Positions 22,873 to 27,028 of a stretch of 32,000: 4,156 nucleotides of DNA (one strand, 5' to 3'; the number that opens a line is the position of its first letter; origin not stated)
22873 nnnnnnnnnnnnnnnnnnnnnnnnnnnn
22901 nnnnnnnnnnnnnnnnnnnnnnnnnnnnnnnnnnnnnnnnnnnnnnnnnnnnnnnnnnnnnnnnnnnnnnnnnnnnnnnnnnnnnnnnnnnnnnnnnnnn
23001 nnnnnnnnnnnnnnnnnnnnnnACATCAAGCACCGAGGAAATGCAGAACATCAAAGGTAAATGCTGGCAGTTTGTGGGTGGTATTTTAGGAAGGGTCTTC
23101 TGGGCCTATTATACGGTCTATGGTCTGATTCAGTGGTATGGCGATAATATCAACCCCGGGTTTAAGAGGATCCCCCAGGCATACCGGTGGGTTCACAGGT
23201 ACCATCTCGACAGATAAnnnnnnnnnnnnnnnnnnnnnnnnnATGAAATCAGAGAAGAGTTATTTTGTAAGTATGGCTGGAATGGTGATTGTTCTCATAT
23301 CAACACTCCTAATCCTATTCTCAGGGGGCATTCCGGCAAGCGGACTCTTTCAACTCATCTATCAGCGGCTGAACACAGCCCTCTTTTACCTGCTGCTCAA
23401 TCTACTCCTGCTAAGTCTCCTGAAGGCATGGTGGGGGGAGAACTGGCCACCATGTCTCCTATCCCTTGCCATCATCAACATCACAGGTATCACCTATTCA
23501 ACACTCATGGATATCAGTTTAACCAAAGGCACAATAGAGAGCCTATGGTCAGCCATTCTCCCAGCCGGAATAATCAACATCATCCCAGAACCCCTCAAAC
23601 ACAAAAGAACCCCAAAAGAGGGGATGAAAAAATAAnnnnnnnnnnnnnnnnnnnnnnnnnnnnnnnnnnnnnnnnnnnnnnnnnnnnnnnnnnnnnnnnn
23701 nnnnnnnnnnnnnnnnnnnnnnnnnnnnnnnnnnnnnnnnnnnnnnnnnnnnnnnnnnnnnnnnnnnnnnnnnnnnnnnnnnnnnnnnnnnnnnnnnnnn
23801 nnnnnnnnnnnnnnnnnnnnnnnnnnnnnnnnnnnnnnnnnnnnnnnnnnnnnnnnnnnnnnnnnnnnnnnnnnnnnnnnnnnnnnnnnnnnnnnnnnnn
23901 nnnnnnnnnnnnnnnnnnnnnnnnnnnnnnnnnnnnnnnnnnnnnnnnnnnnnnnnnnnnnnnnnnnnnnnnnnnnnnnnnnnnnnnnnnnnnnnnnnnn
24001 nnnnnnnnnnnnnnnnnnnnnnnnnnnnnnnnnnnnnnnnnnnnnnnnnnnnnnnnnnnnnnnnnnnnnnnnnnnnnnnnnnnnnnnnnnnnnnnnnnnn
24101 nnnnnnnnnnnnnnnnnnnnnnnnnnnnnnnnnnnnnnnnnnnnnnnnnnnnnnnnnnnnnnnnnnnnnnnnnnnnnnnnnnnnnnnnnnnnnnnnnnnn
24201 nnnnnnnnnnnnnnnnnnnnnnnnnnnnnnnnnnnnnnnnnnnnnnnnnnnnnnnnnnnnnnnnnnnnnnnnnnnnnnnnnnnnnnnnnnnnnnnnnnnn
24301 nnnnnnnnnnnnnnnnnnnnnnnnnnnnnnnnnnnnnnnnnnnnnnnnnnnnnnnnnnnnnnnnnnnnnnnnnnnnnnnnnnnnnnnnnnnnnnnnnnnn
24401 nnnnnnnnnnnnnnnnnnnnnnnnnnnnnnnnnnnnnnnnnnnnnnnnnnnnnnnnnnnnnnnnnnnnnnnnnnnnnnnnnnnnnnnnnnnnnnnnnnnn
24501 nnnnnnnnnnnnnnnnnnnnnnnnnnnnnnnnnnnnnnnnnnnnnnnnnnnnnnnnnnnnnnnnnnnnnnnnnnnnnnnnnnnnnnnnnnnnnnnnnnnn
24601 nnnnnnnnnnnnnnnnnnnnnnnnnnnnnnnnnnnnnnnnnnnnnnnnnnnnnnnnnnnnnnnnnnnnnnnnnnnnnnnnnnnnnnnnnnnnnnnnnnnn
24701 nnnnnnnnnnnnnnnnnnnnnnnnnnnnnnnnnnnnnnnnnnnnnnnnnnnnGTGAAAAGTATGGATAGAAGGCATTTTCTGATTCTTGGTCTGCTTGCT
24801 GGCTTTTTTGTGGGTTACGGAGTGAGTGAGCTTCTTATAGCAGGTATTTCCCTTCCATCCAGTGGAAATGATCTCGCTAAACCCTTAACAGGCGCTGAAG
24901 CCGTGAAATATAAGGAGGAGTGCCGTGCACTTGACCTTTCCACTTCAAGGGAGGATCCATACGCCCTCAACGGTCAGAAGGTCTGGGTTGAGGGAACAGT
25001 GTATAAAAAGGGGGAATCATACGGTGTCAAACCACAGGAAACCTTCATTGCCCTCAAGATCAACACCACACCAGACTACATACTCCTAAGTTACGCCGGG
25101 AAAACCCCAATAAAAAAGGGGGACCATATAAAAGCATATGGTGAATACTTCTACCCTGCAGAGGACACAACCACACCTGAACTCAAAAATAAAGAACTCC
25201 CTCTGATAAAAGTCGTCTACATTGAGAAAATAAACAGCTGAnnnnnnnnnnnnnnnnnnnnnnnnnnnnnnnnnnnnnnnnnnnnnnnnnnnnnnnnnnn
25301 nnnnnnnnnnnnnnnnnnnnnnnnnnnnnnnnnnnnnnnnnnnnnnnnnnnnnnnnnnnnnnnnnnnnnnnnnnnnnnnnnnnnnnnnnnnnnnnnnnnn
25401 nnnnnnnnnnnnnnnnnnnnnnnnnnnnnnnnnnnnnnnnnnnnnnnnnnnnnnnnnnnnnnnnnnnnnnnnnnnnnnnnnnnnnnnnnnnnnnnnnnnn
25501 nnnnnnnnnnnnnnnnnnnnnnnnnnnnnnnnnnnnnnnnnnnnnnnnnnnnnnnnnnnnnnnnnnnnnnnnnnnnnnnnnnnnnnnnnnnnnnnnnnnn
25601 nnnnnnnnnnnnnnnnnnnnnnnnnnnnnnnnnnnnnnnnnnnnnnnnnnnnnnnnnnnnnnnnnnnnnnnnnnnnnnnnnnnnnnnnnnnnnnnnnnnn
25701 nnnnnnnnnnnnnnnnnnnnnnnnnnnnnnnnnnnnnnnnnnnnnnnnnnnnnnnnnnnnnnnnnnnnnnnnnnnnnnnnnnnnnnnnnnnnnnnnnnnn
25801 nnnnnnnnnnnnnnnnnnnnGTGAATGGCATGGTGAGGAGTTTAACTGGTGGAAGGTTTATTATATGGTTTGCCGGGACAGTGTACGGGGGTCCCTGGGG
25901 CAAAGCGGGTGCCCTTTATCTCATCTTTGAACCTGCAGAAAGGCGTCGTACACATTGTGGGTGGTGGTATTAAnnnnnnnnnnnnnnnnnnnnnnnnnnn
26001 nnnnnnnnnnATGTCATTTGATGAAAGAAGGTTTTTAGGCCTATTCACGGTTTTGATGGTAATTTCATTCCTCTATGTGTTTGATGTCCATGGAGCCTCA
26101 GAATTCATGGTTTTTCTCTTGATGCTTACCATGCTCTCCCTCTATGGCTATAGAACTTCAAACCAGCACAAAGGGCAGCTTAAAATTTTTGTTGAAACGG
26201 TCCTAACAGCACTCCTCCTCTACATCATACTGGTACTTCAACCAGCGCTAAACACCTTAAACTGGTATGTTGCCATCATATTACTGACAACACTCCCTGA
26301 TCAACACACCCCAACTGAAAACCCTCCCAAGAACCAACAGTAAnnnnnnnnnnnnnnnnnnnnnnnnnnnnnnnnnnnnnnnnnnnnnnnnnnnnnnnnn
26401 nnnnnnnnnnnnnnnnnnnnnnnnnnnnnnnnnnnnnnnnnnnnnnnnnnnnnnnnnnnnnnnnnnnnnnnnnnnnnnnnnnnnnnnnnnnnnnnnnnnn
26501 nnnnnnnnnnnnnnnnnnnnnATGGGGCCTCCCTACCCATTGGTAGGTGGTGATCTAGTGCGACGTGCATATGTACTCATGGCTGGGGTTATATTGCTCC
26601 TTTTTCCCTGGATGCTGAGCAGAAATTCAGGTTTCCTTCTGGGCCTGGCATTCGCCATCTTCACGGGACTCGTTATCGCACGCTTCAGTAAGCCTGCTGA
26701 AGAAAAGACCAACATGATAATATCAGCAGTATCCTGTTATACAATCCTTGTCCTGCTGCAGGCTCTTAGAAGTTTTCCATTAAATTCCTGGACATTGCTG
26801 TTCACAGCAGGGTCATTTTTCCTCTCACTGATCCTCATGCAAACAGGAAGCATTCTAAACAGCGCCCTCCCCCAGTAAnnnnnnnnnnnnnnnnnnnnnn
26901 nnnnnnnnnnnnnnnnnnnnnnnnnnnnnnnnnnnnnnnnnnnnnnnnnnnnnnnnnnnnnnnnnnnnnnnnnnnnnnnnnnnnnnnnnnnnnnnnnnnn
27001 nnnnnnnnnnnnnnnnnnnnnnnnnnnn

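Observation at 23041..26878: Unannotated Gly/aromatic-rich peptide genes paired with small membrane proteins around an exported C39-like peptidase: candidate peptide toxin/immunity (archaeocin-like) or peptide-signalling cassette array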

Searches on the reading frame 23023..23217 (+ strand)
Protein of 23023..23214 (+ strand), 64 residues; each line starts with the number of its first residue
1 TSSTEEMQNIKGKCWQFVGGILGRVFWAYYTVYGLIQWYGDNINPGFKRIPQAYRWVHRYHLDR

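Call 3: search_protein_families(library=pfam, max_evalue=1, proteins=[window:23041-23217:+])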
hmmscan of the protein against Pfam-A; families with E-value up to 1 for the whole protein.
window:23041-23217:+ (58 aa): 0 families

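Call 4: search_protein_families(library=ncbifam, max_evalue=1, proteins=[window:23041-23217:+])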
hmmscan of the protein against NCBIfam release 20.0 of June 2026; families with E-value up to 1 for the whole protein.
window:23041-23217:+ (58 aa): 0 families

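Call 38: find_homologous_proteins(query=window:23023-23214:+, max_evalue=10)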
Query seq(64 aa) (64 aa): 1 proteins with E <= 10 among 1 candidates.
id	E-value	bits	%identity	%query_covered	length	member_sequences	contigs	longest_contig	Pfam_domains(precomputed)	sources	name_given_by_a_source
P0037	1.8e-15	74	62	100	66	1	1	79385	-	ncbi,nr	ncbi:MAG: hypothetical protein QMC87_06185, partial [Methanothermobacter thermautotrophicus]|nr:hypo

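Call 41: find_encoding_contigs(protein=P0037, flank=6000, max_places=2)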
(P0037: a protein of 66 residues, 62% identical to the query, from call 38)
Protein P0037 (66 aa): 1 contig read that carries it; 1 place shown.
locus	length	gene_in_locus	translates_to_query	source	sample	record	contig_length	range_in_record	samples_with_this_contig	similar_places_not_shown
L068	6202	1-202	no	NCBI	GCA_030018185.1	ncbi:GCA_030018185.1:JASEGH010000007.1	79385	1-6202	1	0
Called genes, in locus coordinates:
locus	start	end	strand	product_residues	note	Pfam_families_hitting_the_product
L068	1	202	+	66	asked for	?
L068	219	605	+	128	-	-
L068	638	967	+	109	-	-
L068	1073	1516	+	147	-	-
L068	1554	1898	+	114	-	-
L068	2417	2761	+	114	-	-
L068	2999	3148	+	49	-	-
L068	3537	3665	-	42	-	-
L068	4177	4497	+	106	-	-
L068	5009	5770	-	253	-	PF13483:Lactamase_B_3, PF12706:Lactamase_B_2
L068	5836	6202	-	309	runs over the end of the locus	PF09894:Connectase_N, PF25274:Connectase_C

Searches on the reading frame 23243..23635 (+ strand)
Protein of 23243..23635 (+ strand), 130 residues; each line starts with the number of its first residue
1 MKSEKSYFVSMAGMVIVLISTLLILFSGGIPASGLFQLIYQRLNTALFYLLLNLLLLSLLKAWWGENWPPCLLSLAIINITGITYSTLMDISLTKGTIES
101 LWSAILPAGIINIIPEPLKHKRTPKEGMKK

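Call 3: search_protein_families(library=pfam, max_evalue=1, proteins=[window:23243-23635:+])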
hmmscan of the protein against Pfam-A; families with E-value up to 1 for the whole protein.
window:23243-23635:+ (130 aa): 3 families
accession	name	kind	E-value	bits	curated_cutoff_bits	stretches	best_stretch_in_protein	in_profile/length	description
PF09843.14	DUF2070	-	0.023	13.5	30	1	1-109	66-170/561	Predicted membrane protein (DUF2070)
PF14935.11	TMEM138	-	0.12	13.4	27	1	7-64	5-62/119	Transmembrane protein 138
PF11085.13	YqhR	-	0.34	11.3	27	1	17-106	17-101/165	Conserved membrane protein YqhR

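Call 4: search_protein_families(library=ncbifam, max_evalue=1, proteins=[window:23243-23635:+])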
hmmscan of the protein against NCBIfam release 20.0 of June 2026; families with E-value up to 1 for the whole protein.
window:23243-23635:+ (130 aa): 0 families

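Call 39: find_homologous_proteins(query=window:23243-23635:+, max_evalue=1)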
Query window:23243-23635:+ (130 aa): 3 proteins with E <= 1 among 611 candidates.
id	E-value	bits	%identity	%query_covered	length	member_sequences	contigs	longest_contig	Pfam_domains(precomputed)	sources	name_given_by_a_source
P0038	3.3e-76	272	100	100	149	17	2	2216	-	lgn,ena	-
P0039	5.7e-60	219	95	83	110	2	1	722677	-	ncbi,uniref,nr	ncbi:hypothetical protein [Methanothermobacter sp. K4]|uniref:hypothetical protein n=1 Tax=Methanoth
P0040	1.3e-51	192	75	96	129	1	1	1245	-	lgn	-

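Call 42: find_encoding_contigs(protein=P0039, flank=6000, max_places=2)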
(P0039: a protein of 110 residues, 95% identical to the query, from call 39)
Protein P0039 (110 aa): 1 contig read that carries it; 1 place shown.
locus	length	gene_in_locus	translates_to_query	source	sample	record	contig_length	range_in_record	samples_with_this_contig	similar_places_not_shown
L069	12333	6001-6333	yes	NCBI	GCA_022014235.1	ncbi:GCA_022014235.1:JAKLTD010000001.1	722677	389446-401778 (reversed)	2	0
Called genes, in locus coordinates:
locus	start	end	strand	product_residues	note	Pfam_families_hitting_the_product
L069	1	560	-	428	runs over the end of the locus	PF00278:Orn_DAP_Arg_deC, PF02784:Orn_Arg_deC_N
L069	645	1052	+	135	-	PF00293:NUDIX, PF14815:NUDIX_4 (weak)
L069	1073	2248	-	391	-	PF00202:Aminotran_3, PF00155:Aminotran_1_2 (weak)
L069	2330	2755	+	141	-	PF00160:Pro_isomerase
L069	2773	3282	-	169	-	PF13185:GAF_2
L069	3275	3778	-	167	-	-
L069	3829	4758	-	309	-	PF07934:OGG_N (weak), PF00730:HhH-GPD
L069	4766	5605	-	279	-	PF00977:His_biosynth, PF05690:ThiG (faint), PF03060:NMO (faint), PF04309:G3P_antiterm (faint)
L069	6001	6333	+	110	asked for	-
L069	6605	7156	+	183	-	PF03412:Peptidase_C39, PF13529:Peptidase_C39_2 (faint)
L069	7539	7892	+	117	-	-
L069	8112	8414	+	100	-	-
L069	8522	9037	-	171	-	PF02663:FmdE, PF01258:zf-dskA_traR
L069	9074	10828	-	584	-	PF04851:ResIII (weak), PF13307:Helicase_C_2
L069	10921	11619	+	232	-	PF00590:TP_methylase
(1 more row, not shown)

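Call 43: find_encoding_contigs(protein=P0040, flank=2000, max_places=2)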
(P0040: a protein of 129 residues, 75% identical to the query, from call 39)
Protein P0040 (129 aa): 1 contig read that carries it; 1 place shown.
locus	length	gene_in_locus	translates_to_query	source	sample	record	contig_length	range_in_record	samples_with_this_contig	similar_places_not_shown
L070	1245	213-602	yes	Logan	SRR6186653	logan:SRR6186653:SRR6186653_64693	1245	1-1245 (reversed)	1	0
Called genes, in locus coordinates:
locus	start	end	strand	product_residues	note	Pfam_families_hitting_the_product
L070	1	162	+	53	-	?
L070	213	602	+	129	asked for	-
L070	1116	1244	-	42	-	?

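Call 70: search_protein_families(library=padloc, max_evalue=0.01, proteins=[window:23243-23635:+])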
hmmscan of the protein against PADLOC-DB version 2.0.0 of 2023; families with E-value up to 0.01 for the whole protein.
window:23243-23635:+ (130 aa): 0 families

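Call 77: search_protein_families(library=phrogs, max_evalue=0.01, proteins=[window:23243-23635:+])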
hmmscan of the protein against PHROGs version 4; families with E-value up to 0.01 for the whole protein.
window:23243-23635:+ (130 aa): 0 families

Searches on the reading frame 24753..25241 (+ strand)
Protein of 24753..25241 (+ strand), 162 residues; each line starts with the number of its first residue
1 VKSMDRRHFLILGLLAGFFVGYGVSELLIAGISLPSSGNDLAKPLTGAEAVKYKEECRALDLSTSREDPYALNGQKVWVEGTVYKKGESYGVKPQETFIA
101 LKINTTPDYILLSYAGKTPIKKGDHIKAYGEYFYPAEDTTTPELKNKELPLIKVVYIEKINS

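Call 3: search_protein_families(library=pfam, max_evalue=1, proteins=[window:24753-25241:+])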
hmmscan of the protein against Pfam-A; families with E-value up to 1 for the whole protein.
window:24753-25241:+ (162 aa): 1 family
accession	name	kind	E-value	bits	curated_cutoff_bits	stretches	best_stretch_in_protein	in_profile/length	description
PF13567.11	DUF4131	-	0.057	13.5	31.6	1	66-131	56-129/165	Domain of unknown function (DUF4131)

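Call 4: search_protein_families(library=ncbifam, max_evalue=1, proteins=[window:24753-25241:+])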
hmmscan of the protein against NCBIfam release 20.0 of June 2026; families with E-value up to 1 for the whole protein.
window:24753-25241:+ (162 aa): 0 families

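Call 70: search_protein_families(library=padloc, max_evalue=0.01, proteins=[window:24762-25241:+])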
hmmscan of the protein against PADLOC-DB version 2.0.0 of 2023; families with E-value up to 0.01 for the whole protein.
window:24762-25241:+ (159 aa): 0 families

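Call 77: search_protein_families(library=phrogs, max_evalue=0.01, proteins=[window:24762-25241:+])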
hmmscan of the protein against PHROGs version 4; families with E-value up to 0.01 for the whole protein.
window:24762-25241:+ (159 aa): 0 families

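Call 78: predict_structure(protein=window:24762-25241:+)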
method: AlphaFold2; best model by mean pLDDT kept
length: 159 residues; sequences in the alignment: 1
mean_pLDDT: 46.0   pTM: 0.29
mean pLDDT of the five models: 46.0, 42.4, 38.0, 37.3, 35.2
residues with pLDDT >= 90: 0; 70-90: 17; 50-70: 30; < 50: 112
segments of 3 or more residues with pLDDT < 50: 27-97, 99-106, 110-112, 127-150
pLDDT, mean of each block of 10 residues (from residue 1): 81 76 49 35 29 29 33 43 36 45 43 51 51 41 44 50
secondary structure, 60 per line:
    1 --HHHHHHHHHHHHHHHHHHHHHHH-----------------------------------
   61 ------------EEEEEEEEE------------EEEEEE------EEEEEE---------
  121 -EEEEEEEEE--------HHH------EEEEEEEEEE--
elements in order: H3-25 E73-81 E94-99 E106-111 E122-130 E148-157

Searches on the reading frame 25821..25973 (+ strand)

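Call 3: search_protein_families(library=pfam, max_evalue=1, proteins=[window:25821-25973:+])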
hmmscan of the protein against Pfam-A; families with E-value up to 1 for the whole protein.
window:25821-25973:+ (50 aa): 0 families

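Call 4: search_protein_families(library=ncbifam, max_evalue=1, proteins=[window:25821-25973:+])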
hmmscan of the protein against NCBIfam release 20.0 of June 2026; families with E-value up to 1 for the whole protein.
window:25821-25973:+ (50 aa): 1 family
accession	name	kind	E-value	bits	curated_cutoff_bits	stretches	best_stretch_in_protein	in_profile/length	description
NF007869.0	PRK10577.1-6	equivalog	0.068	11.5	954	1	7-32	538-563/703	Fe(3+)-hydroxamate ABC transporter permease FhuB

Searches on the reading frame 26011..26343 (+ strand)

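Call 3: search_protein_families(library=pfam, max_evalue=1, proteins=[window:26011-26343:+])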
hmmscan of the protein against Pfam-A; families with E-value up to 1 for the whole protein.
window:26011-26343:+ (110 aa): 2 families
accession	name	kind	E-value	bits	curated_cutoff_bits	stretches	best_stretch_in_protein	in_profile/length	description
PF06772.16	LtrA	-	0.0072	16.1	31.9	1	15-93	77-160/356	Bacterial low temperature requirement A protein (LtrA)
PF20040.4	DUF6442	-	0.086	13.5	25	1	8-76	28-99/102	Family of unknown function (DUF6442)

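Call 4: search_protein_families(library=ncbifam, max_evalue=1, proteins=[window:26011-26343:+])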
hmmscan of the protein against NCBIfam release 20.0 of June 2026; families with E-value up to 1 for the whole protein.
window:26011-26343:+ (110 aa): 3 families
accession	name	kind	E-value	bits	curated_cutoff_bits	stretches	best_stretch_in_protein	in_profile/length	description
TIGR01528.1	NMN_trans_PnuC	equivalog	0.0094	15.9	42.45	1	8-98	28-113/187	nicotinamide riboside transporter PnuC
NF002765.0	PRK02833.1-3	equivalog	0.069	13.2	145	1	30-93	58-121/136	phosphate-starvation-inducible protein PsiE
NF033224.1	PmrR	equivalog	0.074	12.9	30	1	11-23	12-24/29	LpxT activity modulator PmrR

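Call 70: search_protein_families(library=padloc, max_evalue=0.01, proteins=[window:26011-26343:+])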
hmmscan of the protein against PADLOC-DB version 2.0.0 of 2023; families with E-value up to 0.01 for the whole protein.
window:26011-26343:+ (110 aa): 0 families

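Call 77: search_protein_families(library=phrogs, max_evalue=0.01, proteins=[window:26011-26343:+])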
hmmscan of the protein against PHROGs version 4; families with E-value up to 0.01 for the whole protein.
window:26011-26343:+ (110 aa): 0 families

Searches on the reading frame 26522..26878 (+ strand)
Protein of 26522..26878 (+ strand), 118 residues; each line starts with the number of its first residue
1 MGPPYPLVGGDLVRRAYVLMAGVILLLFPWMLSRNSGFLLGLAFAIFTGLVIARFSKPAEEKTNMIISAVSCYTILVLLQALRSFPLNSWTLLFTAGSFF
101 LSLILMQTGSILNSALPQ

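Call 3: search_protein_families(library=pfam, max_evalue=1, proteins=[window:26522-26878:+])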
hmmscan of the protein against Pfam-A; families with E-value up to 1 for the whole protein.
window:26522-26878:+ (118 aa): 3 families
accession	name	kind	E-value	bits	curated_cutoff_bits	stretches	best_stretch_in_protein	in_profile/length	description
PF06750.18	A24_N_bact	-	0.038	14.5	23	1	39-93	1-51/84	Bacterial Peptidase A24 N-terminal domain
PF20482.3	DUF6722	-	0.063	14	27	1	38-80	4-45/49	Family of unknown function (DUF6722)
PF01899.21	MNHE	-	0.6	10.3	27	0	24-84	2-60/145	Na+/H+ ion antiporter subunit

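Call 4: search_protein_families(library=ncbifam, max_evalue=1, proteins=[window:26522-26878:+])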
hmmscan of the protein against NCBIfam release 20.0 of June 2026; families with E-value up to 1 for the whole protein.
window:26522-26878:+ (118 aa): 1 family
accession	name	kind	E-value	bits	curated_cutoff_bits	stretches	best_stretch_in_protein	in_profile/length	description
NF058573.1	AntiSigRsiO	equivalog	0.25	11.7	200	0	13-33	72-92/128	acid stress-sensitive anti sigma factor RsiO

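Call 70: search_protein_families(library=padloc, max_evalue=0.01, proteins=[window:26522-26878:+])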
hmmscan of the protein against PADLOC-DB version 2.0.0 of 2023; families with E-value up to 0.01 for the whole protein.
window:26522-26878:+ (118 aa): 0 families

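Call 77: search_protein_families(library=phrogs, max_evalue=0.01, proteins=[window:26522-26878:+])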
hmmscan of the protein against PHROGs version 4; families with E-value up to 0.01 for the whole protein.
window:26522-26878:+ (118 aa): 0 families
